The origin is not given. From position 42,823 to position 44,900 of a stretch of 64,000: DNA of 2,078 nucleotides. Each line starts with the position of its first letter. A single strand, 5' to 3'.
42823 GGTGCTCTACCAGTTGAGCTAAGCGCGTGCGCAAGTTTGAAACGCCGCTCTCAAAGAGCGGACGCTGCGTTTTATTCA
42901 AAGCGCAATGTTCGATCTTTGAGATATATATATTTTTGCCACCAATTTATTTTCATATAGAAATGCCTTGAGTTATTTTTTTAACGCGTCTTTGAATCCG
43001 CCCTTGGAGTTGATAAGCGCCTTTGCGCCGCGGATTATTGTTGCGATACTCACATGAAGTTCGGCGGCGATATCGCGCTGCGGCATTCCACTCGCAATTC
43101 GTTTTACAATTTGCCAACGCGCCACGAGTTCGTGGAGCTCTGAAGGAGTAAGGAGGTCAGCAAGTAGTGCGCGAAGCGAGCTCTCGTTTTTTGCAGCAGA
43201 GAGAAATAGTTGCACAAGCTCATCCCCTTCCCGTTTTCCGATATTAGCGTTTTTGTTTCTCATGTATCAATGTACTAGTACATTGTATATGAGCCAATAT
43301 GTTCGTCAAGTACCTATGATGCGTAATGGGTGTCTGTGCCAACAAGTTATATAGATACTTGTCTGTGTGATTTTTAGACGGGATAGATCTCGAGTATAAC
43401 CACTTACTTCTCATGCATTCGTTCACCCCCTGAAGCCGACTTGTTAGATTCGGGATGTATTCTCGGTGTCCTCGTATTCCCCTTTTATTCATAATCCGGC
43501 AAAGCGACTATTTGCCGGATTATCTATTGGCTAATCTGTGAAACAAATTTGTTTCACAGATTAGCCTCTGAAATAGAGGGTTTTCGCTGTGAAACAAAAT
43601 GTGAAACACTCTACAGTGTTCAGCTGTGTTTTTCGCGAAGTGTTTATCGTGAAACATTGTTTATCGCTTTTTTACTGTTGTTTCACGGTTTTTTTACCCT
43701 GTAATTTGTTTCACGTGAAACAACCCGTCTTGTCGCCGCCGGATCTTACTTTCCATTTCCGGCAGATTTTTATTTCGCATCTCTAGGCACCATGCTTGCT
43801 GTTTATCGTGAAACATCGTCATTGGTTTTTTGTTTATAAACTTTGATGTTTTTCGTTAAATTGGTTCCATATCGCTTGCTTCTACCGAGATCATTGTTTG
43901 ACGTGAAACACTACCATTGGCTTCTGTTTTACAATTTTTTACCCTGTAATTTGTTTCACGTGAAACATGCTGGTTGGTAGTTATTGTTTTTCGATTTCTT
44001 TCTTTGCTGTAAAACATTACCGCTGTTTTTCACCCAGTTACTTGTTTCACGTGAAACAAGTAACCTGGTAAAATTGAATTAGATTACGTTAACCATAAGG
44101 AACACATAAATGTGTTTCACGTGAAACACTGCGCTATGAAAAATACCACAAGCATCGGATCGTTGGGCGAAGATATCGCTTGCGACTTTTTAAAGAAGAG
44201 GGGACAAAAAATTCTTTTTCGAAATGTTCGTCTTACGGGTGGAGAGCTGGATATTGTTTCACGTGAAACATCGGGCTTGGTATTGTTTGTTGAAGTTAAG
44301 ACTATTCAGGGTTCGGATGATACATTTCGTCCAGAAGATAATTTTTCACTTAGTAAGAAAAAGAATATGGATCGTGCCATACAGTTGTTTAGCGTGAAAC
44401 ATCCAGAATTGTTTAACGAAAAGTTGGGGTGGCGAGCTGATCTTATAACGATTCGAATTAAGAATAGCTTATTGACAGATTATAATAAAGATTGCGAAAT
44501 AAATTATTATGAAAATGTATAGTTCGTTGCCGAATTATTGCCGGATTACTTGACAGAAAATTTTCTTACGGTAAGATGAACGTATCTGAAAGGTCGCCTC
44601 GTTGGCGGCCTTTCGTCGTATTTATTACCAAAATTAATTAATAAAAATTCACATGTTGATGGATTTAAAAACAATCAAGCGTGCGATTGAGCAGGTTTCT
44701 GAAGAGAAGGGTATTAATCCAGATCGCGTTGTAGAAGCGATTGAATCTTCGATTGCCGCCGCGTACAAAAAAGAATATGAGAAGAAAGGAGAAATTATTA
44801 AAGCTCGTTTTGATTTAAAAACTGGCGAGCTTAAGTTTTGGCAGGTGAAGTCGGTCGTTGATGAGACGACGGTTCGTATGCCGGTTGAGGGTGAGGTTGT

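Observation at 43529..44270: Dense parS centromere array (5 perfect + 1 near-perfect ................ sites in ~750 bp) upstream of/within yraN-nusA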

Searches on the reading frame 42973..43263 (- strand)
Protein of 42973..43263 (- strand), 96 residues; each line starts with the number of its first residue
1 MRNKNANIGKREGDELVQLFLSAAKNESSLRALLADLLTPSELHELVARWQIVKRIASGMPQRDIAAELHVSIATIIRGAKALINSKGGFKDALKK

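Call 11: search_protein_families(library=pfam, proteins=[window:42973-43263:-], max_evalue=0.01)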
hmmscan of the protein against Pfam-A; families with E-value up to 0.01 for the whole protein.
window:42973-43263:- (96 aa): 7 families
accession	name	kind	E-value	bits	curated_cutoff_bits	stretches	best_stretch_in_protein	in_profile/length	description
PF01371.25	Trp_repressor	-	3.3e-19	69.2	27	1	14-96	4-86/88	Trp repressor protein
PF13384.12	HTH_23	-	2.6e-05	24.3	24.6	1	47-76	5-34/50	Homeodomain-like domain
PF13518.12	HTH_28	-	0.00014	22.3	25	1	51-95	4-45/52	Helix-turn-helix domain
PF13936.12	HTH_38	-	0.0049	17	27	1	51-78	12-39/44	Helix-turn-helix domain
PF00196.25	GerE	-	0.0064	16.5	23.5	0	50-76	8-34/57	Bacterial regulatory proteins, luxR family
PF15978.11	TnsD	-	0.0077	15.7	32.4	1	40-85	188-225/355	Tn7-like transposition protein D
PF16550.10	RPN13_C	-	0.0094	16.5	39.3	1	23-64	10-50/112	UCH-binding domain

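Call 61: find_encoding_contigs(protein=window:42973-43263:-, flank=10000, max_places=6)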
Protein window:42973-43263:- (96 aa): 5 contigs read that carry it; 5 places shown.
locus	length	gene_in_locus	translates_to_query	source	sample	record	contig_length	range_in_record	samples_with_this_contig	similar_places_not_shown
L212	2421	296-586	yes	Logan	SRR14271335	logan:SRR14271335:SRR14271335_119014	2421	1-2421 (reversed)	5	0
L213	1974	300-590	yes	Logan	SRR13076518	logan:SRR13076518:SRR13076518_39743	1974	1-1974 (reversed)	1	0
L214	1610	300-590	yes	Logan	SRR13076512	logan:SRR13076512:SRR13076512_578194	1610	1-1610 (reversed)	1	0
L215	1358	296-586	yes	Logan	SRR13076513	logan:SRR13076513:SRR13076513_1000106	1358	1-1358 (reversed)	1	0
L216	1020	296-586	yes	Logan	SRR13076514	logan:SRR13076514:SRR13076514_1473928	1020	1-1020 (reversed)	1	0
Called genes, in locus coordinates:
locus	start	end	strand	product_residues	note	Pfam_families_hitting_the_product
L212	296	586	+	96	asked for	PF01371:Trp_repressor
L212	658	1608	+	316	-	-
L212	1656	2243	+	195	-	PF00300:His_Phos_1 (weak)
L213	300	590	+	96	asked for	PF01371:Trp_repressor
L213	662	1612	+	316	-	-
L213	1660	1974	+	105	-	?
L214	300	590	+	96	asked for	PF01371:Trp_repressor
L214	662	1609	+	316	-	?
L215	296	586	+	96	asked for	PF01371:Trp_repressor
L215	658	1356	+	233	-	?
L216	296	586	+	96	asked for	PF01371:Trp_repressor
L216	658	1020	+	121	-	?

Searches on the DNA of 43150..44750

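Call 20: search_rna_families(source=window, start=43150, end=44750, threshold=evalue, max_evalue=1)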
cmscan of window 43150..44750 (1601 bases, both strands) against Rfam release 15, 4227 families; matches with E-value up to 1: 8.
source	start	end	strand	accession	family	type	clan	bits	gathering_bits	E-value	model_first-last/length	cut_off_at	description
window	43530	43567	+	RF03476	mir-7360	Gene; miRNA;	-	25.5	47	0.047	1-59/59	no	mir-7360 microRNA precursor family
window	44044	44127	-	RF04318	idnO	Cis-reg;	-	25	100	0.31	57-146/206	no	idnO ncRNA motif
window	43528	43565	-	RF03476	mir-7360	Gene; miRNA;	-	22.7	47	0.27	1-59/59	no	mir-7360 microRNA precursor family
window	43520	43580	+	RF04128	MIR8562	Gene; miRNA;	-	21.2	211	0.38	1-242/242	no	MIR8562 microRNA precursor family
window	43949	44063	+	RF04130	MIR7996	Gene; miRNA;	-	20.9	119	0.75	1-190/190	no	MIR7996 microRNA precursor family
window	44562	44616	+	RF02607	AbsR25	Gene; sRNA;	-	20.8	47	0.93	1-164/164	no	Acinetobacter sRNA 25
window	44583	44657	-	RF02987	GA-cis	Gene; sRNA;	-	20.2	34.7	0.29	1-88/88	no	GA-cis RNA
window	43579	43646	+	RF02213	ZFAT-AS1_3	Gene; lncRNA;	-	16.7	70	0.84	1-80/80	no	ZFAT antisense RNA 1 conserved region 3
